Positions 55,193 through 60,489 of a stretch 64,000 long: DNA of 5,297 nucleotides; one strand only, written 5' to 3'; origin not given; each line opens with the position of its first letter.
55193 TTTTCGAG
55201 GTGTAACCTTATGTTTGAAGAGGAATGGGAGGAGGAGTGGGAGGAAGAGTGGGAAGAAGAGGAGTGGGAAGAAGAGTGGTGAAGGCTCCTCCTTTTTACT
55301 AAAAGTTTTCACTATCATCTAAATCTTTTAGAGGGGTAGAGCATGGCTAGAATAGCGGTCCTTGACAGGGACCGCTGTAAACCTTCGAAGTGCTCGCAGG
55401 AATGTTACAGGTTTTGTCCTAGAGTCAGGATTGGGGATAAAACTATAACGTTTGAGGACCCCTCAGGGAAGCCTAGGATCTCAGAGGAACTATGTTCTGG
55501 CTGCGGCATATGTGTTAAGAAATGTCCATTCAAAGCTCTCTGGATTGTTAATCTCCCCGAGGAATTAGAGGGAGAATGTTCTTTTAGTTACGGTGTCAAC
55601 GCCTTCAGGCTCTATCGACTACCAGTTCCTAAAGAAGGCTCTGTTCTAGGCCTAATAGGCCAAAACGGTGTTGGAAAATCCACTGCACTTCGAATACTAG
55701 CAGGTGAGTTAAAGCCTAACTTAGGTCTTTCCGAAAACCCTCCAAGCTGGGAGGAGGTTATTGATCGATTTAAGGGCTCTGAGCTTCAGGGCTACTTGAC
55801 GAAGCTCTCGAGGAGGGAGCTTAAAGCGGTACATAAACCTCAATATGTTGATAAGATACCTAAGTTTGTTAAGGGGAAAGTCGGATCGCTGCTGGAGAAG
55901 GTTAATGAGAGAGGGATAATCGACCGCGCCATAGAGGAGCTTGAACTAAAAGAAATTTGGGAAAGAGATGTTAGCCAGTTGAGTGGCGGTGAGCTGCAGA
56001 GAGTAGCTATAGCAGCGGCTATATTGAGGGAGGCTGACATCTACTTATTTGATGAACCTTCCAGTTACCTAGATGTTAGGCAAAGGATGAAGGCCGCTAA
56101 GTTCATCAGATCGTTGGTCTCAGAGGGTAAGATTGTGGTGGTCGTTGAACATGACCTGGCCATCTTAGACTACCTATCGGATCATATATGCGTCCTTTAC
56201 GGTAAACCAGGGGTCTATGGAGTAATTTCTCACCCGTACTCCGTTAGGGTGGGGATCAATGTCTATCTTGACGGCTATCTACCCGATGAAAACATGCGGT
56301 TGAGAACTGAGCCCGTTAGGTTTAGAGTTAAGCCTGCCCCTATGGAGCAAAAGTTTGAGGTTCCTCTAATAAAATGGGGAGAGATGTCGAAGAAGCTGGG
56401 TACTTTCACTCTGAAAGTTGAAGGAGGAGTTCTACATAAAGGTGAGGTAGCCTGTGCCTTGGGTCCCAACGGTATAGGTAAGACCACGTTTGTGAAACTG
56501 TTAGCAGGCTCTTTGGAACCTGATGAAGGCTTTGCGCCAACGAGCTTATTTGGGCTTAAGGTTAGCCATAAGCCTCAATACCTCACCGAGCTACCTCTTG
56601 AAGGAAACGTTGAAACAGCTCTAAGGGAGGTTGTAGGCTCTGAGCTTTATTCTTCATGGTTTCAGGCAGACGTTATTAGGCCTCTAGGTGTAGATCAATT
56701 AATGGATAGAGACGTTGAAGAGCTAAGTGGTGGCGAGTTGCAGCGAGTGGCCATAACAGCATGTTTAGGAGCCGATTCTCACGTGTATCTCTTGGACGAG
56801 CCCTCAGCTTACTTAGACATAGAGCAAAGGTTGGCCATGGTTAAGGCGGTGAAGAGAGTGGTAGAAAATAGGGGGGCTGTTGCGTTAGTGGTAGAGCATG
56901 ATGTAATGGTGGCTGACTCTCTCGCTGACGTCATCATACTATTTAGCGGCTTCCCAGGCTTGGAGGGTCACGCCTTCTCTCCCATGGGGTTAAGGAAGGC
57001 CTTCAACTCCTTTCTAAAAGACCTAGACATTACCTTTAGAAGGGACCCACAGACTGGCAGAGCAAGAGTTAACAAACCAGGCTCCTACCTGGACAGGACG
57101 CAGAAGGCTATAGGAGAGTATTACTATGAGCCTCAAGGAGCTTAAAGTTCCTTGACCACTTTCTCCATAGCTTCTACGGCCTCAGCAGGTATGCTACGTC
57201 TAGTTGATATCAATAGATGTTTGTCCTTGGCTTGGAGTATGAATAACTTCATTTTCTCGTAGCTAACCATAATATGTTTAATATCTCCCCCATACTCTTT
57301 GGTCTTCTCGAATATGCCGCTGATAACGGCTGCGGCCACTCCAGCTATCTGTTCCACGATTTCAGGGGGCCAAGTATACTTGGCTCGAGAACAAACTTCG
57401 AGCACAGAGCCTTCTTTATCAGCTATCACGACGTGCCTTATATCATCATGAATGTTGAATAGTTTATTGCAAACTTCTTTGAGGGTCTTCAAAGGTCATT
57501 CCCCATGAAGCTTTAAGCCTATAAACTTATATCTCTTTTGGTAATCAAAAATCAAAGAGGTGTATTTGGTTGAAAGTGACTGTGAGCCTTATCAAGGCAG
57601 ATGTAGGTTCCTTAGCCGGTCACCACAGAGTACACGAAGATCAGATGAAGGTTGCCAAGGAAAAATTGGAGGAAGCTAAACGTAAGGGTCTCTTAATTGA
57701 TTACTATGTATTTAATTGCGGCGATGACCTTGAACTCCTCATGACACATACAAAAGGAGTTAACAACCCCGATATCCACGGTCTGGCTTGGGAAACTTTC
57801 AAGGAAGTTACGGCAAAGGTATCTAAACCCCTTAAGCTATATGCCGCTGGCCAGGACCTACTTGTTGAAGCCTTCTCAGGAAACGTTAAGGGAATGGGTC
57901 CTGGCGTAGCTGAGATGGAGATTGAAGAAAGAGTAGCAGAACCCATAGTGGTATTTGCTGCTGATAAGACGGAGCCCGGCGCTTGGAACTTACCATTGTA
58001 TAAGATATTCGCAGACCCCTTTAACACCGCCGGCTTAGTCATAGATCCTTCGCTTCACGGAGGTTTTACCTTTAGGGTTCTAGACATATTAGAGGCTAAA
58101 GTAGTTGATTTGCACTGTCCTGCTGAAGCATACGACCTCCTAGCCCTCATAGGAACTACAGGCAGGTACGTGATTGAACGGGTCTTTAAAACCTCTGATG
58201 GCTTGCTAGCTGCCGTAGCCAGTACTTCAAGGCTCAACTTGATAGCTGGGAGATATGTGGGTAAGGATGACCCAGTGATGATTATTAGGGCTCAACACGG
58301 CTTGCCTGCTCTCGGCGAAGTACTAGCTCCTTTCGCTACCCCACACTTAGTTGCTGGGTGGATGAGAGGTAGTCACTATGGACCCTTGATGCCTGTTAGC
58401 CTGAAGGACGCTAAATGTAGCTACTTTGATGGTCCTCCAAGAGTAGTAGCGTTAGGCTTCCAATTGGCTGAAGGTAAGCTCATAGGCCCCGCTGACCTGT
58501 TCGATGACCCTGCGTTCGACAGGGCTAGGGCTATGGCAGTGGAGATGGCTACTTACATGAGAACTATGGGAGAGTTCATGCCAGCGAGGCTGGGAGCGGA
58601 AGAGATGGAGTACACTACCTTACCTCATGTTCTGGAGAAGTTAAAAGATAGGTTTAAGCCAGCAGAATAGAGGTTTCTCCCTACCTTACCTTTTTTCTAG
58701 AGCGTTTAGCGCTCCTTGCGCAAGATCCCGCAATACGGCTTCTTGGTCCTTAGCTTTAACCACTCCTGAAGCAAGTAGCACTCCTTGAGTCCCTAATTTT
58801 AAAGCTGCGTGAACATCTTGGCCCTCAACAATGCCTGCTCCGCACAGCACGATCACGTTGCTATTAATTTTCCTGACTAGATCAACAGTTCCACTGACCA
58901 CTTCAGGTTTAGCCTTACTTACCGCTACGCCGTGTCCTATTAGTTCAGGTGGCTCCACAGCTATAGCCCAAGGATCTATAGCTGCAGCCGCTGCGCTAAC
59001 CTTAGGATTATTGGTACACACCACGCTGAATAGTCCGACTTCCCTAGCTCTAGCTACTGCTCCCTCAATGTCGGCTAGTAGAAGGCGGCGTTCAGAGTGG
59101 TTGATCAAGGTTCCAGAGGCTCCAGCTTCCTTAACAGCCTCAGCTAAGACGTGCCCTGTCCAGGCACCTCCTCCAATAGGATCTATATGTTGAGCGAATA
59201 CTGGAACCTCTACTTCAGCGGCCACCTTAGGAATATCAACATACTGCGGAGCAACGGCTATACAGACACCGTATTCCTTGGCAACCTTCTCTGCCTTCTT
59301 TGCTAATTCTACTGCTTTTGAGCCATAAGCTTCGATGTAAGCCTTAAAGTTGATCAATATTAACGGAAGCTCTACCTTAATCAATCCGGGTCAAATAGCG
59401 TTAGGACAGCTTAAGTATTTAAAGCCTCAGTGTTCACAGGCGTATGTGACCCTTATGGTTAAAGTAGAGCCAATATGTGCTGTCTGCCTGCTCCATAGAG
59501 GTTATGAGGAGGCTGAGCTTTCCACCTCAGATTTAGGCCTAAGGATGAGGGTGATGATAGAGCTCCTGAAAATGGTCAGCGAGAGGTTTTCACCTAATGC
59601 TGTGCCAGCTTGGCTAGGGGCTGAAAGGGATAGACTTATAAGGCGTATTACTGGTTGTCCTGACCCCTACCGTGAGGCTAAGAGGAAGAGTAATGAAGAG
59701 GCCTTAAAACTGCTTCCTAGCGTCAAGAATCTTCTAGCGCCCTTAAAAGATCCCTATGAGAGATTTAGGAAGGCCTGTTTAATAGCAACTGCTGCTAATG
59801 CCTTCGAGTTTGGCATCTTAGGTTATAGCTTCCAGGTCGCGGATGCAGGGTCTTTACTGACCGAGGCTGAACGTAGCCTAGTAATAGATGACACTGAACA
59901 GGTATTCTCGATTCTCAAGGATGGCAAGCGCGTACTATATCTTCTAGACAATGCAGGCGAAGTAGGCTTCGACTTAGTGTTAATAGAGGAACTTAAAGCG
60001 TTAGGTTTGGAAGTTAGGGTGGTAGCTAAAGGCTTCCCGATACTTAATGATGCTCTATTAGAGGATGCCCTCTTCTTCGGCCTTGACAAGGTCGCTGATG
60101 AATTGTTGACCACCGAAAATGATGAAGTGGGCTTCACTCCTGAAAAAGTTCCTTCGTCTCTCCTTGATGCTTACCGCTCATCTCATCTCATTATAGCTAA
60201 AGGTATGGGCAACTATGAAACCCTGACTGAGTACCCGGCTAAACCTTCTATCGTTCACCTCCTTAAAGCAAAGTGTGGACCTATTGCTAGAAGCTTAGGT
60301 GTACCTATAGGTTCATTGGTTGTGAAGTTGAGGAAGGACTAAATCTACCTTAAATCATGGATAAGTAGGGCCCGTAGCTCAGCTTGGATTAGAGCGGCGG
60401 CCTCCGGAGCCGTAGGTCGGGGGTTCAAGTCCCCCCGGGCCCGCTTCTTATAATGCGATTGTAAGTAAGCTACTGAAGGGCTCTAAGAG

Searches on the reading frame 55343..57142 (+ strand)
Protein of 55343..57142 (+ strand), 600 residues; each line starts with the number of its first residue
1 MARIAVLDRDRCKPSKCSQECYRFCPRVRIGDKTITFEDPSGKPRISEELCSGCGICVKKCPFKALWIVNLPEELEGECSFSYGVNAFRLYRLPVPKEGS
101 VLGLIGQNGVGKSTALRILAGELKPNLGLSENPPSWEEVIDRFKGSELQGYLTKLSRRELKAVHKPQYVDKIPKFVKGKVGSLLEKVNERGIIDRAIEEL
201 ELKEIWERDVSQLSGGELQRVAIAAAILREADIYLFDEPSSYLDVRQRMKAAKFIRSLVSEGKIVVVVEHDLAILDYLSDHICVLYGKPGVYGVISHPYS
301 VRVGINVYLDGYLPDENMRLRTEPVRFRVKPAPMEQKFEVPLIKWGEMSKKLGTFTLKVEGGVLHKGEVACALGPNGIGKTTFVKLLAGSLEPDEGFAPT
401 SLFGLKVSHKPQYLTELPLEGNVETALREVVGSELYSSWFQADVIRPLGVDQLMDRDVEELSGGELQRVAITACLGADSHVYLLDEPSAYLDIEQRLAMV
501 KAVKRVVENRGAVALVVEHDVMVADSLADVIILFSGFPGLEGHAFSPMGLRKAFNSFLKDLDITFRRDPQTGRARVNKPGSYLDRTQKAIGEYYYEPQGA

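Call 11: search_protein_families(library=pfam, proteins=[window:55343-57142:+], max_evalue=0.001)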
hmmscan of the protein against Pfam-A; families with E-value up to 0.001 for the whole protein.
window:55343-57142:+ (600 aa): 17 families
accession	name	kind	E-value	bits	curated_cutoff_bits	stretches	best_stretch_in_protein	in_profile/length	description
PF00005.33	ABC_tran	-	1.3e-38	133.1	25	2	97-240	9-136/137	ABC transporter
PF04068.21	Fer4_RLI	-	2.6e-13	49.9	23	1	3-33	2-35/35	Possible Fer4-like domain in RNase L inhibitor, RLI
PF13304.12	AAA_21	-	1.7e-10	41.9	27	0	182-253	216-274/304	AAA domain, putative AbiEii toxin, Type IV TA system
PF02463.25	SMC_N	-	5.3e-09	36.3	40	0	97-267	22-195/220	RecF/RecN/SMC N terminal domain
PF00037.32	Fer4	-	5e-07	29.7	21.1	1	45-66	2-23/24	4Fe-4S binding domain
PF12837.12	Fer4_6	-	1.1e-05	25.6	25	1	43-66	1-24/24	4Fe-4S binding domain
PF25160.1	LdpA_Fe-S-bd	-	1.7e-05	24.9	27.6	1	14-65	2-42/49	LdpA Fe-S cluster-binding domain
PF00004.35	AAA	-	2.7e-05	25.1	21.2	0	373-392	4-23/131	ATPase family associated with various cellular activities (AAA)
PF13401.12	AAA_22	-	4.3e-05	24.3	27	0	100-125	6-31/130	AAA domain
PF13237.11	Fer4_10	-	5.3e-05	23.5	25.5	1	6-62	3-53/53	4Fe-4S dicluster domain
PF13175.12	AAA_15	-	6.6e-05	23.1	32.1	0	102-119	26-43/374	AAA ATPase domain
PF03193.22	RsgA_GTPase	-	0.00016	22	30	0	100-124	107-131/174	RsgA GTPase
PF14697.11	Fer4_21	-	0.00022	21.7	35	1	5-63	1-53/59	4Fe-4S dicluster domain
PF03215.21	Rad17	-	0.00052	20.4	23.8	0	100-156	46-100/186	Rad17 P-loop domain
PF13191.12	AAA_16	-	0.00082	20.3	32.6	0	100-134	25-61/167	AAA ATPase domain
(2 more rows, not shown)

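Call 69: list_cluster_members(proteins=[window:55343-57142:+, window:57570-58667:+, window:48842-50650:+, window:43479-45629:+, window:41540-41926:+, window:7310-9511:-])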
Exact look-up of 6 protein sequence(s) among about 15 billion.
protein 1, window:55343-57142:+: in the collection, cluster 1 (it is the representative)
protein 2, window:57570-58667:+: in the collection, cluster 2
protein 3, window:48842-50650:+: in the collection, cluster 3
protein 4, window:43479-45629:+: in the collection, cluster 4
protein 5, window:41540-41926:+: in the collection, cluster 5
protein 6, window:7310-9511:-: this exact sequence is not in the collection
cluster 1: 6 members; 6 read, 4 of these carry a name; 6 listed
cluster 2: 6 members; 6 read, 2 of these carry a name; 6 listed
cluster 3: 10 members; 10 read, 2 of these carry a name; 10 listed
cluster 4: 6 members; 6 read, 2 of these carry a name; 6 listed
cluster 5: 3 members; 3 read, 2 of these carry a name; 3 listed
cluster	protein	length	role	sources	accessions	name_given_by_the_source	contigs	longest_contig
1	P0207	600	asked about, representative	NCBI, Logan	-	-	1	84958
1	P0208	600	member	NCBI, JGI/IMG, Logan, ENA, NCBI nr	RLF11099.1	MAG: ribosome biogenesis/translation initiation ATPase RLI [Thermoprotei archaeon]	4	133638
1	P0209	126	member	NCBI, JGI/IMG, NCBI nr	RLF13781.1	MAG: hypothetical protein DRN06_08115 [Thermoprotei archaeon]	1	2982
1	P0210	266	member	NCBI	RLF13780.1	MAG: ribosome biogenesis/translation initiation ATPase RLI, partial [Thermoprotei ...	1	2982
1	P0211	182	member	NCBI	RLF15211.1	MAG: ribosome biogenesis/translation initiation ATPase RLI, partial [Thermoprotei ...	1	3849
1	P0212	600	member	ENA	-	-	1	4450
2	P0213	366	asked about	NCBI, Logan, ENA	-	-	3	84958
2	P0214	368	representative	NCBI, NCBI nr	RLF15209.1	MAG: fructose 1,6-bisphosphatase [Thermoprotei archaeon]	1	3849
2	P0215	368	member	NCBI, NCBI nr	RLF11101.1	MAG: fructose 1,6-bisphosphatase [Thermoprotei archaeon]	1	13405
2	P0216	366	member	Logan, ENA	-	-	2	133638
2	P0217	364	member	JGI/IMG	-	-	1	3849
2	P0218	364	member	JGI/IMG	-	-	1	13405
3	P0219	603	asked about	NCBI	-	-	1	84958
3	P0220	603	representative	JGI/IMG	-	-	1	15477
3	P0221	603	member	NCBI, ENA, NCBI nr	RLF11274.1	MAG: hypothetical protein DRJ98_03875 [Thermoprotei archaeon]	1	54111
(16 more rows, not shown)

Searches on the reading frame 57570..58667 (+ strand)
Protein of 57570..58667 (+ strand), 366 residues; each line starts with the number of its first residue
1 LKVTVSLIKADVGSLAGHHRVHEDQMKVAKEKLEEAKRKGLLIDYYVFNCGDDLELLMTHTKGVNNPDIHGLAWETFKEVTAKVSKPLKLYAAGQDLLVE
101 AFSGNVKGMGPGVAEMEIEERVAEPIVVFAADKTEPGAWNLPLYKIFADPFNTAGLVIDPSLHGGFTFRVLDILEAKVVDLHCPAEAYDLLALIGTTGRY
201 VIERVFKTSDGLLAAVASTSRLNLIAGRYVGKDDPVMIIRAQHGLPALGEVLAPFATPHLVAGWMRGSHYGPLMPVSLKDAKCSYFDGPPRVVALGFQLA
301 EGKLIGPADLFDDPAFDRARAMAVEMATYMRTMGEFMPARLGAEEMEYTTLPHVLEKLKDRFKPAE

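Call 11: search_protein_families(library=pfam, proteins=[window:57570-58667:+], max_evalue=0.001)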
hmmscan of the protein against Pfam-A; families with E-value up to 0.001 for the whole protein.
window:57570-58667:+ (366 aa): 1 family
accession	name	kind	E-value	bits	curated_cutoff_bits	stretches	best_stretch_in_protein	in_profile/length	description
PF01950.21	FBPase_3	-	6.4e-182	605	25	1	2-363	1-361/361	Fructose-1,6-bisphosphatase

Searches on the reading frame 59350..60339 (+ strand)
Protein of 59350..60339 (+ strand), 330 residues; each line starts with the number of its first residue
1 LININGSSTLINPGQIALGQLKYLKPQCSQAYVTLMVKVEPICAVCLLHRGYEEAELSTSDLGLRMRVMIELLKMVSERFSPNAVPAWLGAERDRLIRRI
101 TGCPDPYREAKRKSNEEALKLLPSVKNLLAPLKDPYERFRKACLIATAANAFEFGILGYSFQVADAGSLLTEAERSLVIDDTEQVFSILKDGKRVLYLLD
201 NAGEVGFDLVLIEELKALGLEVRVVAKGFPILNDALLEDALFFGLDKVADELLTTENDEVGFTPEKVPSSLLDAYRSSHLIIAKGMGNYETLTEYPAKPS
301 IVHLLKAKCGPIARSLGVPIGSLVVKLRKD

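Call 11: search_protein_families(library=pfam, proteins=[window:59350-60339:+], max_evalue=0.001)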
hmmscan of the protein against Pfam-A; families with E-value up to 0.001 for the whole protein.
window:59350-60339:+ (330 aa): 1 family
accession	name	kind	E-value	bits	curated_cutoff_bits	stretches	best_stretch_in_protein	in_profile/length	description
PF01937.24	ARMT1-like_dom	-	1.1e-64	219.1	25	1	42-323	4-310/311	Damage-control phosphatase ARMT1-like domain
